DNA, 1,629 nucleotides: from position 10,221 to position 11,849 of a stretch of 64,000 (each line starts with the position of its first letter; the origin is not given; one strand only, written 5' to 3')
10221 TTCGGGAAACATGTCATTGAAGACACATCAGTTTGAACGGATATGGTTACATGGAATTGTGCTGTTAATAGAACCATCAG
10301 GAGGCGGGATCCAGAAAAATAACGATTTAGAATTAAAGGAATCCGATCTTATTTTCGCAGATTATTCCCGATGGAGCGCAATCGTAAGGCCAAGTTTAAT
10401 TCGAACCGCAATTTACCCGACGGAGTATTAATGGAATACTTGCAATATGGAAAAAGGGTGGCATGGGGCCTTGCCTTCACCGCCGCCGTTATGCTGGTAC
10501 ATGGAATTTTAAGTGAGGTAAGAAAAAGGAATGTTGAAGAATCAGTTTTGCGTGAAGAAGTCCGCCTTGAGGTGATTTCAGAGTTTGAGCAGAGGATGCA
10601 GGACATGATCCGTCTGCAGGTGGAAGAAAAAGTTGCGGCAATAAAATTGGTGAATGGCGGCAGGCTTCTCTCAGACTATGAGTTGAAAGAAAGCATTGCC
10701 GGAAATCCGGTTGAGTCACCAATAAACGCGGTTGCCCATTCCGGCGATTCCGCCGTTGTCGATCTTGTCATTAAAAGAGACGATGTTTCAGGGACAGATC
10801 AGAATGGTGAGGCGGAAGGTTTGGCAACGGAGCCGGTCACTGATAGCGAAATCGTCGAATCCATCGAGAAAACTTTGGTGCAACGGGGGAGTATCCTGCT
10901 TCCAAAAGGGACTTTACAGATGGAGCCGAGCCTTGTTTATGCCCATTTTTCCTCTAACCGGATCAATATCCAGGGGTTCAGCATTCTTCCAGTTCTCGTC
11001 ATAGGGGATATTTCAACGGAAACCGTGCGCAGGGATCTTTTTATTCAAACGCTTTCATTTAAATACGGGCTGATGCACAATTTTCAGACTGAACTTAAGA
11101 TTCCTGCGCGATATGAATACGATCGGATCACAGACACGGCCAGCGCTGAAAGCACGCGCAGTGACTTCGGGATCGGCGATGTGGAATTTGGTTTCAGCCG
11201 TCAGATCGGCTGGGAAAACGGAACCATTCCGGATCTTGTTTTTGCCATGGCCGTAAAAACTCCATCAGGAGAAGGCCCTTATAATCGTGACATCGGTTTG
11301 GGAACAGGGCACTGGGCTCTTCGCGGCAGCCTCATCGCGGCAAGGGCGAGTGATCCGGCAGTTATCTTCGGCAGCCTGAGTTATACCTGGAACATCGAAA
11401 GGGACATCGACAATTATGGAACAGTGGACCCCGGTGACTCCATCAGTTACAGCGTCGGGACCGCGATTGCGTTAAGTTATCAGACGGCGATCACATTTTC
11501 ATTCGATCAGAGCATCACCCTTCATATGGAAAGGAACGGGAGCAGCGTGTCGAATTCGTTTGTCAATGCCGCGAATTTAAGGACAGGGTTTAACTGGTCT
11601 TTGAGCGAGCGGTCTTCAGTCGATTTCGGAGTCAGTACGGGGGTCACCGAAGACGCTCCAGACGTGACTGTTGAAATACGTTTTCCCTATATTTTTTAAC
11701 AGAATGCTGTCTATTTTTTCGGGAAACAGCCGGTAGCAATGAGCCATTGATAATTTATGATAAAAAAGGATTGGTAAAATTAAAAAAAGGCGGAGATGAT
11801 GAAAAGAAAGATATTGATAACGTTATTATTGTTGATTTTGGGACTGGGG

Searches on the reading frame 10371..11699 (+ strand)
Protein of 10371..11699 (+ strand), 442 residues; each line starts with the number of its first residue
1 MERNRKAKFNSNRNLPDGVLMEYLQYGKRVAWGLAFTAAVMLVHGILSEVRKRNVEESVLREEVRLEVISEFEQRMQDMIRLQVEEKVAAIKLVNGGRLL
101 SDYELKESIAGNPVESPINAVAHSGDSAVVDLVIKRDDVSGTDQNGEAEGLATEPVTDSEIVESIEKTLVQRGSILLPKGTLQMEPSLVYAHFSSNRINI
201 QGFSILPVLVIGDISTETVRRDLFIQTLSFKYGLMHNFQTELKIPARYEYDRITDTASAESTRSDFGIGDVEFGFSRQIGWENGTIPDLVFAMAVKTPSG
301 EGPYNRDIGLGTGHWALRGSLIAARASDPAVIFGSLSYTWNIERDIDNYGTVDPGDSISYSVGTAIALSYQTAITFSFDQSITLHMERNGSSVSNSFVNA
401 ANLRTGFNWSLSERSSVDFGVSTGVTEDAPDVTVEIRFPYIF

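Call 7: search_protein_families(library=pfam, proteins=[window:10371-11699:+], max_evalue=0.01)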
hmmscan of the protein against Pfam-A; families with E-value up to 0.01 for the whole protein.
window:10371-11699:+ (442 aa): 1 family
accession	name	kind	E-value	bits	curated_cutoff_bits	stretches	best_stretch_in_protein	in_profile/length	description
PF13557.12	Phenol_MetA_deg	-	7.4e-11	43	22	1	258-435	63-235/242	Putative MetA-pathway of phenol degradation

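Call 8: search_protein_families(library=ncbifam, proteins=[window:10371-11699:+], max_evalue=0.01)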
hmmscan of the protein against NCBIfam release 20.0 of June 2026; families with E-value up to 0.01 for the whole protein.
window:10371-11699:+ (442 aa): 2 families
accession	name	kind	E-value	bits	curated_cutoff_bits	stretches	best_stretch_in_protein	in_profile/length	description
NF058560.1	FblAmlydTptrFapF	equivalog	5.2e-41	140.8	700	1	140-442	82-420/420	fibril amyloid transporter FapF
NF050079.1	pilus_FilC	exception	1.5e-15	57.5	630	1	176-440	109-376/384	putative pilus system protein FilC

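Call 10: find_encoding_contigs(protein=window:10371-11699:+, flank=10000, max_places=10)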
Protein window:10371-11699:+ (442 aa): no gene with exactly this product is on record in the collection.

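Call 78: find_homologous_proteins(query=window:10371-11699:+, max_evalue=1e-30)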
Query window:10371-11699:+ (442 aa): 142 proteins with E <= 1e-30 among 8000 candidates; the best 120 are listed.
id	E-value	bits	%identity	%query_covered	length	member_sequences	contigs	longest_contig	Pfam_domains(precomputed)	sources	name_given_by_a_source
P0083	2.7e-130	453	58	78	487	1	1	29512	PF13557.13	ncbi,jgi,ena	-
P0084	3.5e-130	453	68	64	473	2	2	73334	PF13557.13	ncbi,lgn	-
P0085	2.5e-129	450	57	84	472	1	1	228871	PF13557.13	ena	-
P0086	5.4e-129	449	55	87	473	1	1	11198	PF13557.13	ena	-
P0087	1.3e-127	445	68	63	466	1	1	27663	PF13557.13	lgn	-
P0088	1.5e-126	441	68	63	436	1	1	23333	PF13557.13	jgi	jgi:hypothetical protein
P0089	2.2e-126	440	55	84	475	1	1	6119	PF13557.13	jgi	jgi:hypothetical protein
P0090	3.6e-126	440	50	96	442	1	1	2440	PF13557.13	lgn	-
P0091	1.1e-125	438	66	67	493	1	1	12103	PF13557.13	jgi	-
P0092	1.1e-125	438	58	78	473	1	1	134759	PF13557.13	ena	-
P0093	2.3e-125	437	51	87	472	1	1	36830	PF13557.13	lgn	-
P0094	2.5e-125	437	55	86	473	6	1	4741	PF13557.13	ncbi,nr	ncbi:MAG TPA: transporter [Candidatus Omnitrophota bacterium]|nr:transporter [Candidatus Omnitrophot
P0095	3.1e-125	437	54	86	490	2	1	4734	PF13557.13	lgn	-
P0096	9.6e-125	435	53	87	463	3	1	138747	PF13557.13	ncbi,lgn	-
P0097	2.9e-124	434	55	85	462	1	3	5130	PF13557.13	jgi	-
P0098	3.3e-124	433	65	63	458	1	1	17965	PF13557.13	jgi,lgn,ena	-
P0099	3.1e-122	427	64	64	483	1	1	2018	PF13557.13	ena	-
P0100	1.1e-121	425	49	92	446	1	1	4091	PF13557.13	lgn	-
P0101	1.4e-120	421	54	85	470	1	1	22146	PF13557.13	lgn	-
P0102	2.0e-120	421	65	64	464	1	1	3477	PF13557.13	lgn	-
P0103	3.1e-120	420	66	65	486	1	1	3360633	PF13557.13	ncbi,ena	-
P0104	6.8e-120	419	65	64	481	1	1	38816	PF13557.13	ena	-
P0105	1.3e-119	418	65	63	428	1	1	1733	PF13557.13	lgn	-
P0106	1.8e-119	418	57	79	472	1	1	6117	PF13557.13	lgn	-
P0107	1.8e-119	418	55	83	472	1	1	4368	PF13557.13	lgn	-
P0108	2.4e-119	417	65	63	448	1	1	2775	PF13557.13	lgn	-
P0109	2.9e-119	417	55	78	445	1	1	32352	PF13557.13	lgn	-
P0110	7.6e-119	416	50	87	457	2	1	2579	PF13557.13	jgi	-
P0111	8.2e-119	416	58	78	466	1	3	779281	PF13557.13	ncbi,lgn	-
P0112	2.1e-118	414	55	78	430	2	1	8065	PF13557.13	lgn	-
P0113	3.5e-118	413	62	66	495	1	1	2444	PF13557.13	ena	-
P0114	1.3e-117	412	51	83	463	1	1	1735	PF13557.13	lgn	-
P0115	1.3e-117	412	57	78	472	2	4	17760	PF13557.13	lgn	-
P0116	3.2e-117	410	50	89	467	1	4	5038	PF13557.13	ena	-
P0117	3.8e-117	410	63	65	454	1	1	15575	PF13557.13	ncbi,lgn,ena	-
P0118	6.2e-116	406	47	87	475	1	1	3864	PF13557.13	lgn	-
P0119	8.6e-116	406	63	64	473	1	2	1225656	PF13557.13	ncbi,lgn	ncbi:MAG: transporter [Candidatus Omnitrophota bacterium]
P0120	2.4e-115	404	51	87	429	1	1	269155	PF13557.13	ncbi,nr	ncbi:MAG: hypothetical protein HQL26_00950 [Candidatus Omnitrophica bacterium]|nr:hypothetical prote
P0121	3.3e-115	404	49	87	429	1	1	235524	PF13557.13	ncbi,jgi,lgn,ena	ncbi:MAG: transporter [Candidatus Omnitrophota bacterium]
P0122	3.8e-115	403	63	63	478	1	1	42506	PF13557.13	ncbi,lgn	-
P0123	1.7e-114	401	51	83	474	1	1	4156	PF13557.13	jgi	-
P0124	1.7e-114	401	61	63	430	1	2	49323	PF13557.13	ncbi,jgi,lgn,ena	-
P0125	2.6e-114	401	62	66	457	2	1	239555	PF13557.13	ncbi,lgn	-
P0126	3.0e-114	400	61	64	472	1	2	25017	PF13557.13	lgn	-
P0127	1.4e-113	398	53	78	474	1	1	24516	PF13557.13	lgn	-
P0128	4.4e-113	397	48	92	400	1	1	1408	PF13557.13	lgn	-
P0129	5.7e-113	396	52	82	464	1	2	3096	PF13557.13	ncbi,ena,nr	ncbi:MAG: transporter [Candidatus Omnitrophica bacterium]|nr:transporter [Candidatus Omnitrophota ba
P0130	6.1e-113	396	61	63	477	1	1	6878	PF13557.13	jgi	-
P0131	9.3e-113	396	61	63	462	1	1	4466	PF13557.13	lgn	-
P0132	1.7e-112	395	47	94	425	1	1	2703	PF13557.13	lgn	-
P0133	3.2e-112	394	54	79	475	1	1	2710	PF13557.13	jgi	jgi:hypothetical protein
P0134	4.8e-112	393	60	63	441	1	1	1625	PF13557.13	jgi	-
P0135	9.0e-112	392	48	90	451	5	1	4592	PF13557.13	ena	-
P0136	1.4e-111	392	47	90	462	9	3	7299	PF13557.13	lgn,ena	-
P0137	2.2e-111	391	61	63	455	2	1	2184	PF13557.13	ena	-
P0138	3.1e-111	391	54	79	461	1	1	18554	PF13557.13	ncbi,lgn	-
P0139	3.3e-111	391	62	63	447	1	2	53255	PF13557.13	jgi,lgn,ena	-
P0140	6.7e-111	389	47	89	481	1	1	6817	PF13557.13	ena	-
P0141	1.7e-110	388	59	63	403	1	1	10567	PF13557.13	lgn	-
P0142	4.9e-110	387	48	87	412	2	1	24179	PF13557.13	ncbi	-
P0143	2.2e-109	384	51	83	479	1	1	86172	PF13557.13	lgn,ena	-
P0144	7.4e-109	383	48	87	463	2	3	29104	PF13557.13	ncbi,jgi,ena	-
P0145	1.1e-108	382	47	87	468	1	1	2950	PF13557.13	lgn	-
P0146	1.8e-108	381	59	63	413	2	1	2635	PF13557.13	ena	-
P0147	6.6e-108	380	46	90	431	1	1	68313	PF13557.13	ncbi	-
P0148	7.8e-108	379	46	93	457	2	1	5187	PF13557.13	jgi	-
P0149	9.8e-108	379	60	63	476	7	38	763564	PF13557.13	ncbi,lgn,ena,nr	ncbi:MAG: transporter [Candidatus Omnitrophica bacterium]|nr:transporter [Candidatus Omnitrophota ba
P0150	3.9e-107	377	61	63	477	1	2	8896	PF13557.13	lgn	-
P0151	4.0e-107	377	50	81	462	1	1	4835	PF13557.13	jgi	-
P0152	1.4e-106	375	53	78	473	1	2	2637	PF13557.13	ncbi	-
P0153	2.8e-106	374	58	65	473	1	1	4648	PF13557.13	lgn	-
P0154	2.8e-106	374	51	78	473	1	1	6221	PF13557.13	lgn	-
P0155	4.5e-106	374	45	86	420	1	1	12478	PF13557.13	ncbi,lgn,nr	ncbi:MAG: transporter [Candidatus Omnitrophica bacterium]|nr:transporter [Candidatus Omnitrophota ba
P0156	1.6e-105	372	56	67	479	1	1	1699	PF13557.13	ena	-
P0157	1.8e-105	372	59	63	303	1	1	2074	PF13557.13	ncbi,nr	ncbi:MAG: transporter, partial [Candidatus Omnitrophica bacterium]|nr:transporter [Candidatus Omnitr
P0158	3.3e-105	371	56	63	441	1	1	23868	PF13557.13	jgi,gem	-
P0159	1.2e-104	369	45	94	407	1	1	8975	PF13557.13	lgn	-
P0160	2.4e-104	368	49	79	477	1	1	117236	PF13557.13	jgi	-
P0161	2.9e-104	368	47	84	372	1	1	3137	PF13557.13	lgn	-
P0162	3.0e-104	368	44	92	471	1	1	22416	PF13557.13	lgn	-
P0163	4.4e-104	367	46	87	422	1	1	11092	PF13557.13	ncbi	-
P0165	1.9e-103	365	52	78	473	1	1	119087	PF13557.13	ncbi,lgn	-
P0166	3.0e-103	364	44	93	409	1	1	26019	PF13557.13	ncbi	-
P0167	2.3e-102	361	45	87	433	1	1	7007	PF13557.13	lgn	-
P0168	5.0e-102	360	46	84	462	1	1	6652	PF13557.13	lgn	-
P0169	2.0e-101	358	45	87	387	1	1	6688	PF13557.13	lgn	-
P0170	4.4e-101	357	46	86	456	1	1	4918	PF13557.13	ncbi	-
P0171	4.8e-101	357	56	63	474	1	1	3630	PF13557.13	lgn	-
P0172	2.2e-100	355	58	63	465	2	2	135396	PF13557.13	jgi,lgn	jgi:hypothetical protein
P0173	4.9e-100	354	52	66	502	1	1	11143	PF13557.13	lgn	-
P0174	2.5e-98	348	50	80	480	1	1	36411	PF13557.13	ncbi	-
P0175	8.9e-98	346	54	63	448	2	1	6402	PF13557.13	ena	-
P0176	1.6e-97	345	50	78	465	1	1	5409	PF13557.13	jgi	jgi:hypothetical protein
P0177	1.7e-97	345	54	63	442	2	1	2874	PF13557.13,PF16656.12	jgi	-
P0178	2.9e-97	345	41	86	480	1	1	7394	PF13557.13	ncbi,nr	ncbi:MAG: transporter [Candidatus Omnitrophica bacterium]|nr:transporter [Candidatus Omnitrophota ba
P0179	4.9e-96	341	49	68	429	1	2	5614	PF13557.13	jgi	jgi:hypothetical protein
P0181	3.8e-95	338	53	64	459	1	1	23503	PF13557.13,PF16656.12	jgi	jgi:hypothetical protein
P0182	2.5e-94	335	41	92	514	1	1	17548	PF13557.13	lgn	-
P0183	1.0e-93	333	49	78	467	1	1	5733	PF13557.13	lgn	-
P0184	2.2e-93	332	44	92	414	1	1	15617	PF13557.13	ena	-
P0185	4.5e-93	331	52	63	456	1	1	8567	PF13557.13,PF16656.12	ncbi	-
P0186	5.0e-92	327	52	63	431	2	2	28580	PF13557.13,PF16656.12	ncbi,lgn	-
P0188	1.8e-91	325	49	69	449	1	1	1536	PF13557.13,PF16656.12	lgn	-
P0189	6.4e-90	320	47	78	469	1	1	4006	PF13557.13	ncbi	-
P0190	1.2e-89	319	50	63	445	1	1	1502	PF13557.13,PF16656.12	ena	-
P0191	2.7e-89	318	49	63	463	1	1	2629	PF13557.13,PF16656.12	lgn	-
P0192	9.2e-89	317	50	63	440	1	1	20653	PF13557.13,PF16656.12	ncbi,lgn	-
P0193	7.0e-88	314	48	67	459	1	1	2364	PF13557.13,PF16656.12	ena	-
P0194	2.5e-87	312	46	78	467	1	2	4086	PF13557.13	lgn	-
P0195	3.4e-87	311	49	63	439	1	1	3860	PF13557.13,PF16656.12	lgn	-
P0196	3.3e-85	305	48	63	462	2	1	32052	PF13557.13,PF16656.12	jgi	-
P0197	4.7e-85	304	46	67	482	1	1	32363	PF13557.13,PF16656.12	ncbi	ncbi:transporter [Candidatus Omnitrophota bacterium]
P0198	2.3e-84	302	46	67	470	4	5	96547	PF13557.13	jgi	-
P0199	1.6e-69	253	51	55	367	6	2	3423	PF13557.13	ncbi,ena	-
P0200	3.5e-69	252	48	54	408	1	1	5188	PF13557.13,PF16656.12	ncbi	-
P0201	6.5e-69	251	40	67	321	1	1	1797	PF11383.15,PF13557.13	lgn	-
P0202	2.0e-61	227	41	62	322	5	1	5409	PF13557.13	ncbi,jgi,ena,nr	ncbi:MAG: hypothetical protein DRG31_03920 [Deltaproteobacteria bacterium]|nr:MAG: hypothetical prot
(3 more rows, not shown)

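Call 79: find_encoding_contigs(protein=P0084, flank=8000, max_places=2)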
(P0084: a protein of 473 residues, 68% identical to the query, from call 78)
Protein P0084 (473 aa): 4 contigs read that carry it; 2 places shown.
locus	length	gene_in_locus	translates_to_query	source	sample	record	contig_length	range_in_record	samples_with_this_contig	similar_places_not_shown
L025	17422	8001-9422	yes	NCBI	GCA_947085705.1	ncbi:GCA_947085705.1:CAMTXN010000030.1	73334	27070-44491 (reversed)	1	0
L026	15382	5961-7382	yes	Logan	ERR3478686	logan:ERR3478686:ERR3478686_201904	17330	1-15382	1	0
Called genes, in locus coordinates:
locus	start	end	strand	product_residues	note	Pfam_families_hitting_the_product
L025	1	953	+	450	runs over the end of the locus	PF20903:SPL, PF04055:Radical_SAM (faint)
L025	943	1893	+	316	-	PF18928:DUF5677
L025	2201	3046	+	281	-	PF10114:PocR (weak), PF12833:HTH_18, PF00165:HTH_AraC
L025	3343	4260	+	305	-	-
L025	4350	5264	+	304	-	-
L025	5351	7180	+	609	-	-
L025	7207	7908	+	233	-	PF03412:Peptidase_C39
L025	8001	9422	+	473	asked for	PF13557:Phenol_MetA_deg (weak)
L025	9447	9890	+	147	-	PF01451:LMWPc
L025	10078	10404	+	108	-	PF00581:Rhodanese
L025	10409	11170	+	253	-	PF02146:SIR2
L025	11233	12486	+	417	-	PF07995:GSDH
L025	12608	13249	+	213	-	PF00702:Hydrolase, PF13419:HAD_2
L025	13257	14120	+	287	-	PF01513:NAD_kinase (weak)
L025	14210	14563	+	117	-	PF01903:CbiX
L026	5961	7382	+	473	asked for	PF13557:Phenol_MetA_deg (weak)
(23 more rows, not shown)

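Call 80: find_encoding_contigs(protein=P0087, flank=8000, max_places=2)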
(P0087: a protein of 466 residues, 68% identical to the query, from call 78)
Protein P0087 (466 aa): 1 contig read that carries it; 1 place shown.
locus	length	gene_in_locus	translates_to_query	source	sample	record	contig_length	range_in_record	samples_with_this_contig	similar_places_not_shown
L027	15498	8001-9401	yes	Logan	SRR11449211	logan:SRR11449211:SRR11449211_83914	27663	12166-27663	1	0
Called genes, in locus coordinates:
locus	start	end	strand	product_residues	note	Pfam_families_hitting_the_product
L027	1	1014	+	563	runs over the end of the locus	PF01368:DHH, PF02272:DHHA1, PF17768:RecJ_OB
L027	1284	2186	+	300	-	PF18928:DUF5677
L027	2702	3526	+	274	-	PF12833:HTH_18, PF00165:HTH_AraC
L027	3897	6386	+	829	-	-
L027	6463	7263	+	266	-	-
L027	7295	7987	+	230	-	PF03412:Peptidase_C39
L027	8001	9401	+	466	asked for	PF13557:Phenol_MetA_deg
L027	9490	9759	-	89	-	PF00830:Ribosomal_L28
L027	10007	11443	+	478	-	PF13598:DUF4139 (weak)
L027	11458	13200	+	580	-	PF01432:Peptidase_M3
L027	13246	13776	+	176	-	PF00293:NUDIX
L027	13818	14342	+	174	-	PF00588:SpoU_methylase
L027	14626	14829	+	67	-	PF13224:DUF4032 (faint)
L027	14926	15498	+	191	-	?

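Call 81: find_encoding_contigs(protein=P0088, flank=8000, max_places=2)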
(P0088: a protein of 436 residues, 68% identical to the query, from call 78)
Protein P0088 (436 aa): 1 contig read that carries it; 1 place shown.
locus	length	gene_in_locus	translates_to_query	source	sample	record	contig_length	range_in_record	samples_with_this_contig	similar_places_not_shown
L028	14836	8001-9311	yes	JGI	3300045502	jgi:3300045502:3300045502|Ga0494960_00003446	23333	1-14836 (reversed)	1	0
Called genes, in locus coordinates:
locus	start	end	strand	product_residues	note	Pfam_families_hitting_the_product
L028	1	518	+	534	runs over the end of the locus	PF00089:Trypsin, PF13365:Trypsin_2, PF00595:PDZ, PF13180:PDZ_2, PF17820:PDZ_6 (weak), PF00595:PDZ, PF13180:PDZ_2, PF17820:PDZ_6, +1 more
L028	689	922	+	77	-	-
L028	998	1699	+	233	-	-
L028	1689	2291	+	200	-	PF04542:Sigma70_r2, PF08281:Sigma70_r4_2, PF04545:Sigma70_r4 (weak)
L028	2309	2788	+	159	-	PF13490:zf-HC2 (weak)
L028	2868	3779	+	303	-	PF18928:DUF5677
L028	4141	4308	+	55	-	-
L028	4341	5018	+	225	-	-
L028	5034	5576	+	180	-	-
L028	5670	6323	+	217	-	-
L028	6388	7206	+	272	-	-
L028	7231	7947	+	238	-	PF03412:Peptidase_C39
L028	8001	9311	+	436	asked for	PF13557:Phenol_MetA_deg (weak)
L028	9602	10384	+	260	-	PF00072:Response_reg, PF12833:HTH_18, PF00165:HTH_AraC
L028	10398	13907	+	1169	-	PF00989:PAS (faint), PF08448:PAS_4, PF13426:PAS_9 (weak), PF13185:GAF_2, PF08448:PAS_4, PF13426:PAS_9 (weak), PF00512:HisKA, PF02518:HATPase_c, +4 more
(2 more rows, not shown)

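Call 82: find_encoding_contigs(protein=P0103, flank=8000, max_places=2)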
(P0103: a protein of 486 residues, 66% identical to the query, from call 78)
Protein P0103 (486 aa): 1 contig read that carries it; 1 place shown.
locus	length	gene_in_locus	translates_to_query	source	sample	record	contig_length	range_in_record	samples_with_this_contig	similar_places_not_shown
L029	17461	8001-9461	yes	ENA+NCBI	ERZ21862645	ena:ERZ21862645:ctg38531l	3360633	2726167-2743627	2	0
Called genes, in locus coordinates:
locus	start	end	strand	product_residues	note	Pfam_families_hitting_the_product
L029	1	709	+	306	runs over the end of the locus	PF00248:Aldo_ket_red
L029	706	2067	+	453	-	PF20903:SPL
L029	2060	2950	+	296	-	PF18928:DUF5677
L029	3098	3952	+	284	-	PF10114:PocR (weak), PF00165:HTH_AraC (weak), PF12833:HTH_18, PF00165:HTH_AraC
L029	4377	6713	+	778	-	-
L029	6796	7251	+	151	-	-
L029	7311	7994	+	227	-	PF03412:Peptidase_C39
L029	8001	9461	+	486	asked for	PF13557:Phenol_MetA_deg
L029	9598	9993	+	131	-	-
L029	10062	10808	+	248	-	PF00702:Hydrolase, PF13419:HAD_2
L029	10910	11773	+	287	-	PF01513:NAD_kinase, PF20143:NAD_kinase_C (weak)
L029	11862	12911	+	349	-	PF00730:HhH-GPD, PF00293:NUDIX, PF14815:NUDIX_4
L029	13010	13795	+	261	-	PF01975:SurE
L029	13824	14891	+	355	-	PF00072:Response_reg, PF13487:HD_5, PF01966:HD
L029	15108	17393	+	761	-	PF01627:Hpt, PF00512:HisKA, PF02518:HATPase_c, PF00072:Response_reg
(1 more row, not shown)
